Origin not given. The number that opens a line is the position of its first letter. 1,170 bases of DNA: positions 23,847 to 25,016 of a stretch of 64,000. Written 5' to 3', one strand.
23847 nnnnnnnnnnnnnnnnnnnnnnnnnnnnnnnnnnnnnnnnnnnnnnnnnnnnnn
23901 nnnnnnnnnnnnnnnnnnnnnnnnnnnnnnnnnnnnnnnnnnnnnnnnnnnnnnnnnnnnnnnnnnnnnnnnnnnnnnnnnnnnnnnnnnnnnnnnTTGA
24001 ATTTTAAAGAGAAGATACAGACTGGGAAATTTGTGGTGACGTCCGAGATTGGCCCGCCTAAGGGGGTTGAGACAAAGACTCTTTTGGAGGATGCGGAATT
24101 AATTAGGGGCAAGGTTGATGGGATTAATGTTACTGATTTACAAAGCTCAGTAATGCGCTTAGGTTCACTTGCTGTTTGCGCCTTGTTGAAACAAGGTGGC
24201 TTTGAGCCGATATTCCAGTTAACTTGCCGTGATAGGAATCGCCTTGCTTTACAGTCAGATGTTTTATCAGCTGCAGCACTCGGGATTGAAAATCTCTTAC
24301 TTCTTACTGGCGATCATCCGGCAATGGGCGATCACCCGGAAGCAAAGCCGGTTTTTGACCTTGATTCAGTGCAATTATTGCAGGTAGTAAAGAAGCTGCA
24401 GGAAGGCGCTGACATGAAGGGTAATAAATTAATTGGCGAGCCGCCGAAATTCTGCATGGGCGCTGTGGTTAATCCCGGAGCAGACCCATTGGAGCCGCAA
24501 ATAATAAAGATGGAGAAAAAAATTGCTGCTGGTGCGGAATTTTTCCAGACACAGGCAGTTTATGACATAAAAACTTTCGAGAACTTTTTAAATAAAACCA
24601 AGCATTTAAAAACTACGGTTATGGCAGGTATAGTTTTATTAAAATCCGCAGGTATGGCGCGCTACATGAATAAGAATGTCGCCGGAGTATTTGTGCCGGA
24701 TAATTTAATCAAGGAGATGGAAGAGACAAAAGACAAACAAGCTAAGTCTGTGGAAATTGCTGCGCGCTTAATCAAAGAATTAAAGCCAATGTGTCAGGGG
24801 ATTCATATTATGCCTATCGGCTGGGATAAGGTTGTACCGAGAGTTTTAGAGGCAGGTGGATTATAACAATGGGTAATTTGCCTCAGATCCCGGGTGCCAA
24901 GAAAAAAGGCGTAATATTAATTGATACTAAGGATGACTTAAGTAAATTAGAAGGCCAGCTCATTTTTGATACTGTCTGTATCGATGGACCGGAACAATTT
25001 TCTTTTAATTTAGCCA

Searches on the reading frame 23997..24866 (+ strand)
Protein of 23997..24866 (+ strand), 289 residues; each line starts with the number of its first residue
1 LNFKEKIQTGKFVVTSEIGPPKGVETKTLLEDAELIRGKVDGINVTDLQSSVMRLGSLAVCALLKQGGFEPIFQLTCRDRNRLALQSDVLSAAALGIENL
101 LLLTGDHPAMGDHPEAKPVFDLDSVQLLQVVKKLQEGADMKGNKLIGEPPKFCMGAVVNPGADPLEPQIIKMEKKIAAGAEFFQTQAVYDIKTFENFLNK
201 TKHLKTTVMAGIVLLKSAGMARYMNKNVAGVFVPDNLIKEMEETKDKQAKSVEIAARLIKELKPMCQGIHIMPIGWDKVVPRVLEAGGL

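Call 17: search_protein_families(library=pfam, proteins=[window:23997-24866:+])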
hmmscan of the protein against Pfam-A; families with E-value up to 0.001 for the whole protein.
window:23997-24866:+ (289 aa): 1 family
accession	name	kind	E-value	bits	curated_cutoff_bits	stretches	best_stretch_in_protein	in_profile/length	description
PF02219.23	MTHFR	-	2.6e-35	122.6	24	1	3-286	2-285/287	Methylenetetrahydrofolate reductase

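Call 28: find_homologous_proteins(query=window:23997-24866:+, max_evalue=1e-60)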
Query window:23997-24866:+ (289 aa): 7989 proteins with E <= 1e-60 among 8000 candidates; the best 120 are listed.
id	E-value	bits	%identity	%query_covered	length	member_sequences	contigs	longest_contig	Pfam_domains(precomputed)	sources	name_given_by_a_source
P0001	8.3e-186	634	100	100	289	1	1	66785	PF02219.24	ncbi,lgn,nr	ncbi:MAG: methylenetetrahydrofolate reductase [Candidatus Omnitrophica bacterium]|nr:methylenetetrah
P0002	1.7e-185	633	100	100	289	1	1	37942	PF02219.24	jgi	jgi:5,10-methylenetetrahydrofolate reductase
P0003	4.7e-181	618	97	100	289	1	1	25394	PF02219.24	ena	-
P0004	9.2e-181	617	97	100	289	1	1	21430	PF02219.24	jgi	-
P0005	7.8e-175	598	92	100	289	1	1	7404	PF02219.24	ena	-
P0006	7.6e-174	595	92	100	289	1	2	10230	PF02219.24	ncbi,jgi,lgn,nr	ncbi:MAG: 5,10-methylenetetrahydrofolate reductase [Candidatus Omnitrophica bacterium]|nr:5,10-methy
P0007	2.0e-172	590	90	100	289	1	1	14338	PF02219.24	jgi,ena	-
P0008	1.6e-171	587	91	100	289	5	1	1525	PF02219.24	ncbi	-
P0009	1.9e-169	580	90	100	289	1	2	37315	PF02219.24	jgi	jgi:5,10-methylenetetrahydrofolate reductase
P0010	2.4e-169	580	89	100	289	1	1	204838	PF02219.24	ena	-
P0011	4.2e-169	579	89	100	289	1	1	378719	PF02219.24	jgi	-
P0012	5.0e-169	579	90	100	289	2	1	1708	PF02219.24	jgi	-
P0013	6.6e-169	578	90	100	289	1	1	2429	PF02219.24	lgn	-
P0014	1.4e-168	577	90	100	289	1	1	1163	PF02219.24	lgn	-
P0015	1.7e-168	577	90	100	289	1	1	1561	PF02219.24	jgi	jgi:5,10-methylenetetrahydrofolate reductase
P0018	5.2e-168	575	90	100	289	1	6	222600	PF02219.24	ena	-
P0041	3.9e-166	569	89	100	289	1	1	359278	PF02219.24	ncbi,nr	ncbi:MAG: methylenetetrahydrofolate reductase [Candidatus Omnitrophota bacterium]|nr:methylenetetrah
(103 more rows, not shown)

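Call 29: find_encoding_contigs(protein=P0003, flank=10000, max_places=3)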
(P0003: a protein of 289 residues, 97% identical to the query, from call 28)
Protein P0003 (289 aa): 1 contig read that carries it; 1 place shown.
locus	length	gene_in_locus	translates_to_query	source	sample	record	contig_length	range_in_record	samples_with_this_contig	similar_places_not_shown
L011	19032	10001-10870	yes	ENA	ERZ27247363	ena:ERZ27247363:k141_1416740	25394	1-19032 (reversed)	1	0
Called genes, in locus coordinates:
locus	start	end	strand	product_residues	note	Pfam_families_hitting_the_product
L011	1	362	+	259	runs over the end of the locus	PF02616:SMC_ScpA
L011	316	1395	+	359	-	PF05496:RuvB_N, PF00004:AAA, PF07728:AAA_5 (weak), PF17864:AAA_lid_4, PF05491:WHD_RuvB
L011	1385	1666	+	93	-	-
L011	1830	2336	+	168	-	PF02677:QueH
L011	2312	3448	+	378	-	PF08486:SpoIID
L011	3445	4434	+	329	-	PF02547:Queuosine_synth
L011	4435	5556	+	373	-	PF01702:TGT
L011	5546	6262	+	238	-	PF01746:tRNA_m1G_MT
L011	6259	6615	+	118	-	PF01245:Ribosomal_L19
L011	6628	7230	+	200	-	PF01351:RNase_HII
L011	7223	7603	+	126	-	PF08378:NERD (weak), PF02021:UPF0102, PF01939:NucS_C (weak)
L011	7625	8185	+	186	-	PF04961:FTCD_C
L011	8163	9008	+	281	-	PF00763:THF_DHG_CYH, PF02882:THF_DHG_CYH_C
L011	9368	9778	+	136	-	-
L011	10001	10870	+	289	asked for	PF02219:MTHFR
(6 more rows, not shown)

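Call 30: find_encoding_contigs(protein=P0004, flank=10000, max_places=3)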
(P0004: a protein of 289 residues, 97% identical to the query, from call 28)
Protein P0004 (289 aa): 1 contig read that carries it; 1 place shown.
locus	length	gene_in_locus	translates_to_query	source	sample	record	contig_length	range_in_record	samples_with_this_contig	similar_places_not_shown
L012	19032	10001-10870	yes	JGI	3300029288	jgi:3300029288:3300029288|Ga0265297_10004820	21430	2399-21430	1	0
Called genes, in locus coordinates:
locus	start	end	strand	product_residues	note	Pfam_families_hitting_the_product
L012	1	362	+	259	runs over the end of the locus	PF02616:SMC_ScpA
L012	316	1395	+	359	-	PF05496:RuvB_N, PF00004:AAA, PF07728:AAA_5 (weak), PF17864:AAA_lid_4, PF05491:WHD_RuvB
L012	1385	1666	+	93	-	-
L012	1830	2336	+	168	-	PF02677:QueH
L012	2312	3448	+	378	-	PF08486:SpoIID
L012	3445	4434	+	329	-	PF02547:Queuosine_synth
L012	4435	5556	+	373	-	PF01702:TGT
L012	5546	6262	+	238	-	PF01746:tRNA_m1G_MT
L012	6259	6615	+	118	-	PF01245:Ribosomal_L19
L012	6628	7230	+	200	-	PF01351:RNase_HII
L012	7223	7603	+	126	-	PF08378:NERD (weak), PF02021:UPF0102, PF01939:NucS_C (weak)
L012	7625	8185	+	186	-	PF04961:FTCD_C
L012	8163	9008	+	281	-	PF00763:THF_DHG_CYH, PF02882:THF_DHG_CYH_C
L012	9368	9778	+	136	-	-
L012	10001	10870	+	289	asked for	PF02219:MTHFR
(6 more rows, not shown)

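Call 31: find_encoding_contigs(protein=P0006, flank=10000, max_places=3)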
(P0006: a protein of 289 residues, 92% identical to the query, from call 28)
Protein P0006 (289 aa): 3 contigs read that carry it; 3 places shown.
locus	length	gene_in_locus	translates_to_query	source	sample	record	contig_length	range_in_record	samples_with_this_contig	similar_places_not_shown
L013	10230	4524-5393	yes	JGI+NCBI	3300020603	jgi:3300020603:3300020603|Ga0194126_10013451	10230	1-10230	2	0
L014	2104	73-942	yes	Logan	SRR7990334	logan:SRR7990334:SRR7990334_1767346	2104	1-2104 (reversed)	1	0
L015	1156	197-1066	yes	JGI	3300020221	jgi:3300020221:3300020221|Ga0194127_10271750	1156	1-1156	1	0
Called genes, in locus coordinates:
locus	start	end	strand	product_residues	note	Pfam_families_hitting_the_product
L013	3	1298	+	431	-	PF01268:FTHFS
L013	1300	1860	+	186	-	PF04961:FTCD_C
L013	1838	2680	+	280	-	PF00763:THF_DHG_CYH, PF02882:THF_DHG_CYH_C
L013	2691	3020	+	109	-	PF04342:DMT_6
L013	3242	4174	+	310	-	PF13181:TPR_8 (faint), PF00515:TPR_1 (faint), PF13424:TPR_12 (faint), PF13428:TPR_14 (faint), PF13431:TPR_17 (faint), PF14559:TPR_19 (faint), PF07719:TPR_2 (weak), PF13414:TPR_11 (weak), +1 more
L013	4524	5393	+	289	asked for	PF02219:MTHFR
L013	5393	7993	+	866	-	PF18537:CODH_A_N, PF03598:CdhC, PF19436:ACS_CODH_B_C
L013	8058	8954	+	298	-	PF13181:TPR_8 (faint), PF23914:TPR_CcmH_CycH (weak), PF13429:TPR_15 (faint), PF13428:TPR_14 (faint), PF13432:TPR_16 (weak), PF13414:TPR_11 (weak), PF14559:TPR_19 (weak), PF13431:TPR_17 (weak), +4 more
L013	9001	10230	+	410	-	PF02739:5_3_exonuc_N, PF01612:DNA_pol_A_exo1 (faint), PF01367:5_3_exonuc, PF22619:DNA_polI_exo1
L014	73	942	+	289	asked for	PF02219:MTHFR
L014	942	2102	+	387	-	?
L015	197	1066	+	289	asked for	PF02219:MTHFR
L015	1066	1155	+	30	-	?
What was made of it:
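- DMT_6 follows folD directly, without an element between them, in L013 (call 31).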

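Call 38: find_encoding_contigs(protein=P0010, flank=10000, max_places=3)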
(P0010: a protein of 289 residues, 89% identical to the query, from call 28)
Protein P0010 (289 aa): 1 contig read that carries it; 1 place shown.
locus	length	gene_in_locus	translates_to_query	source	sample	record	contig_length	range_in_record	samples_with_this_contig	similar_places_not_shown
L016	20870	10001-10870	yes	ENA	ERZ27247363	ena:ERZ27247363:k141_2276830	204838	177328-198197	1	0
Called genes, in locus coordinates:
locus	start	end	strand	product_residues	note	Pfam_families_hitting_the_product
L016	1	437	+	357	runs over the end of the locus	PF05496:RuvB_N, PF00004:AAA, PF07728:AAA_5 (weak), PF17864:AAA_lid_4, PF05491:WHD_RuvB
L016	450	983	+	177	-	PF02677:QueH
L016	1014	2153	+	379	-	PF08486:SpoIID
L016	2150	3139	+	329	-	PF02547:Queuosine_synth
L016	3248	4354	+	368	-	PF01702:TGT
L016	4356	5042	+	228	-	PF01746:tRNA_m1G_MT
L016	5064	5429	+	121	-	PF01245:Ribosomal_L19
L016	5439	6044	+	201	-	PF01351:RNase_HII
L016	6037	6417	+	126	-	PF08378:NERD, PF02021:UPF0102, PF01939:NucS_C (weak)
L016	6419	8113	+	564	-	PF01268:FTHFS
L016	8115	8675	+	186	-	PF04961:FTCD_C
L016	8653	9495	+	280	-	PF00763:THF_DHG_CYH, PF02882:THF_DHG_CYH_C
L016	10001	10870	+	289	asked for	PF02219:MTHFR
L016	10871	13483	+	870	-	PF18537:CODH_A_N, PF03598:CdhC, PF19436:ACS_CODH_B_C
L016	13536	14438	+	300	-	PF00515:TPR_1 (faint), PF07719:TPR_2 (faint), PF13414:TPR_11 (faint), PF13424:TPR_12 (weak), PF13432:TPR_16 (weak), PF13181:TPR_8 (faint), PF14559:TPR_19 (faint), PF13431:TPR_17 (faint)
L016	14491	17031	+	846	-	PF02739:5_3_exonuc_N, PF01367:5_3_exonuc, PF22619:DNA_polI_exo1, PF00476:DNA_pol_A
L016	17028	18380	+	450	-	PF08323:Glyco_transf_5, PF13439:Glyco_transf_4 (faint), PF00534:Glycos_transf_1, PF13692:Glyco_trans_1_4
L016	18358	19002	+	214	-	PF01121:CoaE, PF13238:AAA_18 (faint)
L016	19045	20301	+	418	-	PF07498:Rho_N, PF07497:Rho_RNA_bind, PF00006:ATP-synt_ab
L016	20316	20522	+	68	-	PF01197:Ribosomal_L31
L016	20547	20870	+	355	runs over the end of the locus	PF03462:PCRF, PF00472:RF-1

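Call 39: find_encoding_contigs(protein=P0011, flank=10000, max_places=3)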
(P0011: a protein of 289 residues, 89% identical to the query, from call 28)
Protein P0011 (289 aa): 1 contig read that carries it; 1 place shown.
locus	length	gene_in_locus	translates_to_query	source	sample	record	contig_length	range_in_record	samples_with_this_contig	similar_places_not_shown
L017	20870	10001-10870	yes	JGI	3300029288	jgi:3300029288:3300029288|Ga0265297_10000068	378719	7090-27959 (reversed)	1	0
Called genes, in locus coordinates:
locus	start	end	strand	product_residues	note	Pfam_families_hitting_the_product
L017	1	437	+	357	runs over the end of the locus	PF05496:RuvB_N, PF00004:AAA, PF07728:AAA_5 (weak), PF17864:AAA_lid_4, PF05491:WHD_RuvB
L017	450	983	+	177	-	PF02677:QueH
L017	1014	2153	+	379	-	PF08486:SpoIID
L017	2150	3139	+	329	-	PF02547:Queuosine_synth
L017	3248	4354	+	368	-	PF01702:TGT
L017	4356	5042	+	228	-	PF01746:tRNA_m1G_MT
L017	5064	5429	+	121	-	PF01245:Ribosomal_L19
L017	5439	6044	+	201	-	PF01351:RNase_HII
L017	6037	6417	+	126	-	PF08378:NERD, PF02021:UPF0102, PF01939:NucS_C (weak)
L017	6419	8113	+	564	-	PF01268:FTHFS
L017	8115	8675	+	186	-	PF04961:FTCD_C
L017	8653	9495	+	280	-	PF00763:THF_DHG_CYH, PF02882:THF_DHG_CYH_C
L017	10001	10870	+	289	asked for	PF02219:MTHFR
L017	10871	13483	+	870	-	PF18537:CODH_A_N, PF03598:CdhC, PF19436:ACS_CODH_B_C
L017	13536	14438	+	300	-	PF00515:TPR_1 (faint), PF07719:TPR_2 (faint), PF13414:TPR_11 (faint), PF13424:TPR_12 (weak), PF13432:TPR_16 (weak), PF13181:TPR_8 (faint), PF14559:TPR_19 (faint), PF13431:TPR_17 (faint)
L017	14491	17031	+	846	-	PF02739:5_3_exonuc_N, PF01367:5_3_exonuc, PF22619:DNA_polI_exo1, PF00476:DNA_pol_A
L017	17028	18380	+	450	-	PF08323:Glyco_transf_5, PF13439:Glyco_transf_4 (faint), PF00534:Glycos_transf_1, PF13692:Glyco_trans_1_4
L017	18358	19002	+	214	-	PF01121:CoaE, PF13238:AAA_18 (faint)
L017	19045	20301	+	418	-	PF07498:Rho_N, PF07497:Rho_RNA_bind, PF00006:ATP-synt_ab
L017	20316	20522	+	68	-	PF01197:Ribosomal_L31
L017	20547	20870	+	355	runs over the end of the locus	PF03462:PCRF, PF00472:RF-1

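Call 40: find_encoding_contigs(protein=P0007, flank=10000, max_places=3)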
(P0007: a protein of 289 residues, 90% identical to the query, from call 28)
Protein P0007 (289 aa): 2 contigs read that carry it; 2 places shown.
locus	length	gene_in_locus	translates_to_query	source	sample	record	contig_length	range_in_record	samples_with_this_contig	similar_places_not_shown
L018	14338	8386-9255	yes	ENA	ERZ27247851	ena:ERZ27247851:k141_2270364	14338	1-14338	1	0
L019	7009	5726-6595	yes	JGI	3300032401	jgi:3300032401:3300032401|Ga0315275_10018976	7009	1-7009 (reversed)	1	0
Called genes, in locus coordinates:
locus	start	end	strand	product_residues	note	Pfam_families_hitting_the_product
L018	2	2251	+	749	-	?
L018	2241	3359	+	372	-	PF01702:TGT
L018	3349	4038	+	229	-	PF01746:tRNA_m1G_MT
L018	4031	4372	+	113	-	PF01245:Ribosomal_L19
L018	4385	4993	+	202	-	PF01351:RNase_HII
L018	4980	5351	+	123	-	PF08378:NERD (weak), PF02021:UPF0102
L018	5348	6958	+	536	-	PF01268:FTHFS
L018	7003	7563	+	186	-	PF04961:FTCD_C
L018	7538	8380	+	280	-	PF00763:THF_DHG_CYH, PF02882:THF_DHG_CYH_C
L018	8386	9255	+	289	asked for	PF02219:MTHFR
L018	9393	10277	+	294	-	PF07992:Pyr_redox_2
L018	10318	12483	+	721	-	PF18537:CODH_A_N, PF03598:CdhC, PF19436:ACS_CODH_B_C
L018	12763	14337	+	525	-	?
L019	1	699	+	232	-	?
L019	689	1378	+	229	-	PF01746:tRNA_m1G_MT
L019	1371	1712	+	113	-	PF01245:Ribosomal_L19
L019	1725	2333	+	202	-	PF01351:RNase_HII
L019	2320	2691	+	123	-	PF08378:NERD (weak), PF02021:UPF0102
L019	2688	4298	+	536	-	PF01268:FTHFS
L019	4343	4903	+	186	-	PF04961:FTCD_C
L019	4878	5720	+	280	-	PF00763:THF_DHG_CYH, PF02882:THF_DHG_CYH_C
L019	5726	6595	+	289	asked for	PF02219:MTHFR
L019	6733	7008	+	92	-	?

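Call 54: find_encoding_contigs(protein=P0018, flank=10000, max_places=4)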
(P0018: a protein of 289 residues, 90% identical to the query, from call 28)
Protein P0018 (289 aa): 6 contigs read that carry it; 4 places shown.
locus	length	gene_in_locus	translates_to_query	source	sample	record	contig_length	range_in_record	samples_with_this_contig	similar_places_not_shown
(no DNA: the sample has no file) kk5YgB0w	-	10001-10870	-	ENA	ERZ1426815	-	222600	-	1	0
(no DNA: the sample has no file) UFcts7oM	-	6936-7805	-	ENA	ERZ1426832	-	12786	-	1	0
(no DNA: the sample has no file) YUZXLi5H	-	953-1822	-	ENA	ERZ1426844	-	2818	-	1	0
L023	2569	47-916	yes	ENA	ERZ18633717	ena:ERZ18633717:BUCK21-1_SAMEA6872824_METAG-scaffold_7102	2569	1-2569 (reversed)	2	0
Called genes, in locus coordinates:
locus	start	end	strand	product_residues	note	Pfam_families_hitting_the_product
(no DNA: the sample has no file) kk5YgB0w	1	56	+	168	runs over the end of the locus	-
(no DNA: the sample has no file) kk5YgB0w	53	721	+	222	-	-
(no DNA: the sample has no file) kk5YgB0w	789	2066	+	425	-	-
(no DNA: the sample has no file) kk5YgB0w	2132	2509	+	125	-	PF12643:MazG-like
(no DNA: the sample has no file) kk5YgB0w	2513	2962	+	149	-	-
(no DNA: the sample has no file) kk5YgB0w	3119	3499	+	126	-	PF13391:HNH_2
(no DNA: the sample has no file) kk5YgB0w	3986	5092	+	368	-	PF02275:CBAH, PF03417:AAT (faint)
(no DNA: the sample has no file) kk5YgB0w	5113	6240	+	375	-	PF01702:TGT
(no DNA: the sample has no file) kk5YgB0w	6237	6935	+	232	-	PF01746:tRNA_m1G_MT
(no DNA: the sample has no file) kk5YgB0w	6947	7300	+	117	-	PF01245:Ribosomal_L19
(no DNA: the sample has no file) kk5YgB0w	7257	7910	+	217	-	PF01351:RNase_HII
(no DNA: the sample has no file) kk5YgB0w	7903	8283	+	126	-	PF01939:NucS_C (faint), PF02021:UPF0102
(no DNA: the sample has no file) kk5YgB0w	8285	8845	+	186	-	PF04961:FTCD_C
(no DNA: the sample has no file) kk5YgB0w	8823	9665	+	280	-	PF00763:THF_DHG_CYH, PF02882:THF_DHG_CYH_C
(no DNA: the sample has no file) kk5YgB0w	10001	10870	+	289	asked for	PF02219:MTHFR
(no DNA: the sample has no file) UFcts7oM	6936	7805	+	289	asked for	PF02219:MTHFR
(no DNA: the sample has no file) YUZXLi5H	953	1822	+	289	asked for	PF02219:MTHFR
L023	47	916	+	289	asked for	PF02219:MTHFR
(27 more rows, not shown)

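Call 55: find_encoding_contigs(protein=P0041, flank=10000, max_places=2)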
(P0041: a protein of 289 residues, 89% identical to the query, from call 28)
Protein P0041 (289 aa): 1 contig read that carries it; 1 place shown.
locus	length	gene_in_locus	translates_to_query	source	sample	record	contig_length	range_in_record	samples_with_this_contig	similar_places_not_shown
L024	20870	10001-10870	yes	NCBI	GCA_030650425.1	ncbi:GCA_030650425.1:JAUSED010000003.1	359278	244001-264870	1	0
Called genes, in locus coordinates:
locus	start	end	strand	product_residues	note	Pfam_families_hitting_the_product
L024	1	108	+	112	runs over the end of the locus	-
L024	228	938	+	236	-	-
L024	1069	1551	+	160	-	PF12158:DUF3592 (weak)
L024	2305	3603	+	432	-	PF00078:RVT_1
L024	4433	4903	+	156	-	-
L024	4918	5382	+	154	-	-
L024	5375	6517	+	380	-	PF01702:TGT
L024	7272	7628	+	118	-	PF01245:Ribosomal_L19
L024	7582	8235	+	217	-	PF01351:RNase_HII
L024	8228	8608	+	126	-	PF02021:UPF0102, PF01939:NucS_C (faint)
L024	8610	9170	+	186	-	PF04961:FTCD_C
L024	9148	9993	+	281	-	PF00763:THF_DHG_CYH, PF02882:THF_DHG_CYH_C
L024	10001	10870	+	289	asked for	PF02219:MTHFR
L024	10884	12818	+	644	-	PF03063:Prismane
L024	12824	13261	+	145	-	PF12797:Fer4_2 (faint), PF13237:Fer4_10 (faint), PF14697:Fer4_21 (faint), PF13247:Fer4_11, PF12838:Fer4_7 (weak), PF00037:Fer4, PF12837:Fer4_6 (weak), PF13187:Fer4_9 (weak)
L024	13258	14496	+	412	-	PF03486:HI0933_like (faint), PF07992:Pyr_redox_2, PF01266:DAO (faint), PF13738:Pyr_redox_3, PF00070:Pyr_redox, PF18267:Rubredoxin_C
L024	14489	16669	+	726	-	PF18537:CODH_A_N, PF03598:CdhC, PF19436:ACS_CODH_B_C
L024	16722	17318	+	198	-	PF13424:TPR_12 (weak), PF13432:TPR_16 (weak), PF13414:TPR_11 (weak), PF14559:TPR_19 (weak), PF13431:TPR_17 (weak), PF00515:TPR_1, PF07719:TPR_2 (weak), PF13414:TPR_11 (weak), +4 more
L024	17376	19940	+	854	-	PF02739:5_3_exonuc_N, PF01367:5_3_exonuc, PF01612:DNA_pol_A_exo1 (weak), PF22619:DNA_polI_exo1, PF00476:DNA_pol_A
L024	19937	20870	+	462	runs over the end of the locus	PF08323:Glyco_transf_5, PF00534:Glycos_transf_1, PF13692:Glyco_trans_1_4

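Call 56: find_encoding_contigs(protein=P0005, flank=10000, max_places=2)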
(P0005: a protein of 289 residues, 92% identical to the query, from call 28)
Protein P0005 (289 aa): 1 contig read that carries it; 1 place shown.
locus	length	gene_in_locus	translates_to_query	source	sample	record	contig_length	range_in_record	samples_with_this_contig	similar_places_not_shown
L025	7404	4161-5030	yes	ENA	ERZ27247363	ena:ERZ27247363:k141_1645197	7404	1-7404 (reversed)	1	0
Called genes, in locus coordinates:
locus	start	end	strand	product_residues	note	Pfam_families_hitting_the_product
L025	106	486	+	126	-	PF08378:NERD, PF02021:UPF0102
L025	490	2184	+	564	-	PF01268:FTHFS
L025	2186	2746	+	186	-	PF04961:FTCD_C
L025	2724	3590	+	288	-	PF00763:THF_DHG_CYH, PF02882:THF_DHG_CYH_C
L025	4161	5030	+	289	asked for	PF02219:MTHFR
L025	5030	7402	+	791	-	?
